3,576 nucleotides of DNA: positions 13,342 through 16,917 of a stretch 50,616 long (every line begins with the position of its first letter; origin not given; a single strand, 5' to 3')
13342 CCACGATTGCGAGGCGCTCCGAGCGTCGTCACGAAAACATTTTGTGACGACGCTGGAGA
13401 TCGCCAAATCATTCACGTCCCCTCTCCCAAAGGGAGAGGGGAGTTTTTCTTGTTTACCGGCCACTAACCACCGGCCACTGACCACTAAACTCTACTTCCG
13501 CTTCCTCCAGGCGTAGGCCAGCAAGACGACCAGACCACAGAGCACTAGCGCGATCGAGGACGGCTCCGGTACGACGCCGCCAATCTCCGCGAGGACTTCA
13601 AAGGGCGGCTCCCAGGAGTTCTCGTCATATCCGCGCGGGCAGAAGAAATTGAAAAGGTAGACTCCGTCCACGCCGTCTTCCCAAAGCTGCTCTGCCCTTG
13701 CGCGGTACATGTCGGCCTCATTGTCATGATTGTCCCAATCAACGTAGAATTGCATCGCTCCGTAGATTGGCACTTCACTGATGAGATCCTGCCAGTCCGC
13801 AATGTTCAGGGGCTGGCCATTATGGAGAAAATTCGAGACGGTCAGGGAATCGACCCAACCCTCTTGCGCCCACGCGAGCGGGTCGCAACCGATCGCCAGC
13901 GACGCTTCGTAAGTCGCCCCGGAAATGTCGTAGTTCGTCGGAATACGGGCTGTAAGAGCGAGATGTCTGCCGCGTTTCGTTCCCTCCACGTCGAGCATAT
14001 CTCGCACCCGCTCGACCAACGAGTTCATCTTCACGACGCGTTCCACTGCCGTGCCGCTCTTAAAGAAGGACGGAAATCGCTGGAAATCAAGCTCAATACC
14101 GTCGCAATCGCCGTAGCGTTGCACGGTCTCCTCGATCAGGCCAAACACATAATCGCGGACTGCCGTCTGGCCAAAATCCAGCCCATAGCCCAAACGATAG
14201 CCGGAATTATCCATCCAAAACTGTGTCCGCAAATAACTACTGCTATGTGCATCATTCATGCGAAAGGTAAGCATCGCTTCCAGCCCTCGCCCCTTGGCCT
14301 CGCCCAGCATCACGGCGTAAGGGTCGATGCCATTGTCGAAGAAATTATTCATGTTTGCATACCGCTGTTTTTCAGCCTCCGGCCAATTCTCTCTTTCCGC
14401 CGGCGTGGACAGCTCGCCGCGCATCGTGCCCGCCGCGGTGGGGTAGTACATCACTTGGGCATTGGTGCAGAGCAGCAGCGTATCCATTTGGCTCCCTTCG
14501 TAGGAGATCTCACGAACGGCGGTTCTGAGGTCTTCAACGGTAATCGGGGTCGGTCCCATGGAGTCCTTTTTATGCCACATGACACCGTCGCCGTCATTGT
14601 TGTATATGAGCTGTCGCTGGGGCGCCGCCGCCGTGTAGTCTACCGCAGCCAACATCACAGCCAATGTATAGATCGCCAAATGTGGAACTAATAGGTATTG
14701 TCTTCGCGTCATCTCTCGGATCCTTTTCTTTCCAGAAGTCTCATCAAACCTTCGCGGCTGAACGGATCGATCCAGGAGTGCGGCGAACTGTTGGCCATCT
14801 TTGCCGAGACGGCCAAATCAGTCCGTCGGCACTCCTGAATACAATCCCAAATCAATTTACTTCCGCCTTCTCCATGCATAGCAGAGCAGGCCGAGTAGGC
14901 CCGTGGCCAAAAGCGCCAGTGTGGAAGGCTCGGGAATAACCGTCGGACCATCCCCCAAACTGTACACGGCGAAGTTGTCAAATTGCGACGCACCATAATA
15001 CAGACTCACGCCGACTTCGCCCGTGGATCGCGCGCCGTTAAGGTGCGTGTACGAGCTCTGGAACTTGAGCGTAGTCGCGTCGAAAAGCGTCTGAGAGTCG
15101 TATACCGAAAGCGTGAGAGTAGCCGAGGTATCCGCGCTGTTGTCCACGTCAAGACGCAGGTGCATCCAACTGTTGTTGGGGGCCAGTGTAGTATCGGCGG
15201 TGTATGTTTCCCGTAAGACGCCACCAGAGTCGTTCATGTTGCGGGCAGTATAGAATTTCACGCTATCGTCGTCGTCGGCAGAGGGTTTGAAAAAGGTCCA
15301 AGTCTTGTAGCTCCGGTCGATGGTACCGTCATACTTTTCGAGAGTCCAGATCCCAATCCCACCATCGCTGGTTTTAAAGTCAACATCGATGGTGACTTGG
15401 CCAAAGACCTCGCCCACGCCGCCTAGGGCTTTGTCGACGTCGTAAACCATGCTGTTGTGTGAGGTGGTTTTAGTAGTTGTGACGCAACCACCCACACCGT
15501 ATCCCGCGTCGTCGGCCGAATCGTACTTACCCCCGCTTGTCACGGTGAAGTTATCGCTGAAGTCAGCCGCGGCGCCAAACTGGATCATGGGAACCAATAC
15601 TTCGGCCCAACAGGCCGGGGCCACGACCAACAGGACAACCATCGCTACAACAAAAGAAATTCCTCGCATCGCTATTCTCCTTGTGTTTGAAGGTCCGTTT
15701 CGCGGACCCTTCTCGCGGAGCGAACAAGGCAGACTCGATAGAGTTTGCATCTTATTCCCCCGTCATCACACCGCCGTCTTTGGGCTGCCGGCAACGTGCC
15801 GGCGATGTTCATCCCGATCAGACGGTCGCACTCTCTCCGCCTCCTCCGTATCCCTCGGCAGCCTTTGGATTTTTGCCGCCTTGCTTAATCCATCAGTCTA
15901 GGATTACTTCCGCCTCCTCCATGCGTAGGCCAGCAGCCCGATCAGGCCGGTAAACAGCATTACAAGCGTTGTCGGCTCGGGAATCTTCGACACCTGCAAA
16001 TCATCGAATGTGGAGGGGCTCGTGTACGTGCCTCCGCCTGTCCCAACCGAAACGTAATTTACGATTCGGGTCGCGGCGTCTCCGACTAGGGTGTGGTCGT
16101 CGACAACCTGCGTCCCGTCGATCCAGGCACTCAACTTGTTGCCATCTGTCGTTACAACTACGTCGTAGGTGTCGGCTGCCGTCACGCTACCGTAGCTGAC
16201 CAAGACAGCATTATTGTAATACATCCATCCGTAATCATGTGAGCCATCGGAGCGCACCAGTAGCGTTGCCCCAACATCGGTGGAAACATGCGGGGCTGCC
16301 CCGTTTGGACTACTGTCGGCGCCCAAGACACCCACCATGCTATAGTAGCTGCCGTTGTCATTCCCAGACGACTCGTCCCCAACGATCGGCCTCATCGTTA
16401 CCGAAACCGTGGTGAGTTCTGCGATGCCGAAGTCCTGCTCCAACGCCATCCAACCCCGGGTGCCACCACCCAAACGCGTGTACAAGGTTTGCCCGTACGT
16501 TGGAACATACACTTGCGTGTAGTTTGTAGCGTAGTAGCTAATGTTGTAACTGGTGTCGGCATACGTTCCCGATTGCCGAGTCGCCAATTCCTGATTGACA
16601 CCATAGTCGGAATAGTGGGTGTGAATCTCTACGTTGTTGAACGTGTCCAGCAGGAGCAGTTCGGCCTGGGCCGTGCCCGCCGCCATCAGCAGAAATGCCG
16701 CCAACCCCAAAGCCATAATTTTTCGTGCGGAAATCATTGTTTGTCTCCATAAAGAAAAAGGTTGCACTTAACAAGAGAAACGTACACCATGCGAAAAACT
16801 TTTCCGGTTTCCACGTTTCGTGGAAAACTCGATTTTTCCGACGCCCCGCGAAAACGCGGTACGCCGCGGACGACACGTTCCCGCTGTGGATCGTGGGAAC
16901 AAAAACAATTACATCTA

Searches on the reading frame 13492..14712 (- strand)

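Call 102: search_protein_families(library=pfam, proteins=[window:13492-14712:-], max_evalue=0.001)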
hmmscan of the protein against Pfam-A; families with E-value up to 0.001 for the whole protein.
window:13492-14712:- (406 aa): 1 family
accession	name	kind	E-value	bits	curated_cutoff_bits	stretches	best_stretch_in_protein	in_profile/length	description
PF07589.16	PEP-CTERM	-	4.4e-05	23.8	20.7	1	381-405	2-23/24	PEP-CTERM motif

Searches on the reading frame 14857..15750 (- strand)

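Call 102: search_protein_families(library=pfam, proteins=[window:14857-15750:-], max_evalue=0.001)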
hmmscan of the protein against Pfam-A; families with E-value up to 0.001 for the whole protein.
window:14857-15750:- (297 aa): 1 family
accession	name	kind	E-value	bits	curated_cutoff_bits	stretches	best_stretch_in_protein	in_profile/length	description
PF07589.16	PEP-CTERM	-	1.6e-07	31.6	20.7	1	272-296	2-24/24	PEP-CTERM motif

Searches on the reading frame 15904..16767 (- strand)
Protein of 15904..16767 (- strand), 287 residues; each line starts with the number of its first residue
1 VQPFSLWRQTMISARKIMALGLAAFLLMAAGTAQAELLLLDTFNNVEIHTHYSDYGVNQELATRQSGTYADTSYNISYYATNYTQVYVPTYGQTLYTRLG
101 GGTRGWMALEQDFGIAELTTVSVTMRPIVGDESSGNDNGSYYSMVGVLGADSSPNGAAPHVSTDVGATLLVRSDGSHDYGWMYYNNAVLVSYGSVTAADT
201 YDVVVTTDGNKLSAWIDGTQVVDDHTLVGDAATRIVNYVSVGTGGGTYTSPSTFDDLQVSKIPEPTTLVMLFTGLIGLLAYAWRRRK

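Call 102: search_protein_families(library=pfam, proteins=[window:15904-16767:-], max_evalue=0.001)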
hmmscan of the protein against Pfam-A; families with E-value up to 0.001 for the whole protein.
window:15904-16767:- (287 aa): 1 family
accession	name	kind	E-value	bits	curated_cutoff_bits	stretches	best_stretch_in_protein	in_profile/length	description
PF07589.16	PEP-CTERM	-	2.4e-05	24.7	20.7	1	262-286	2-24/24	PEP-CTERM motif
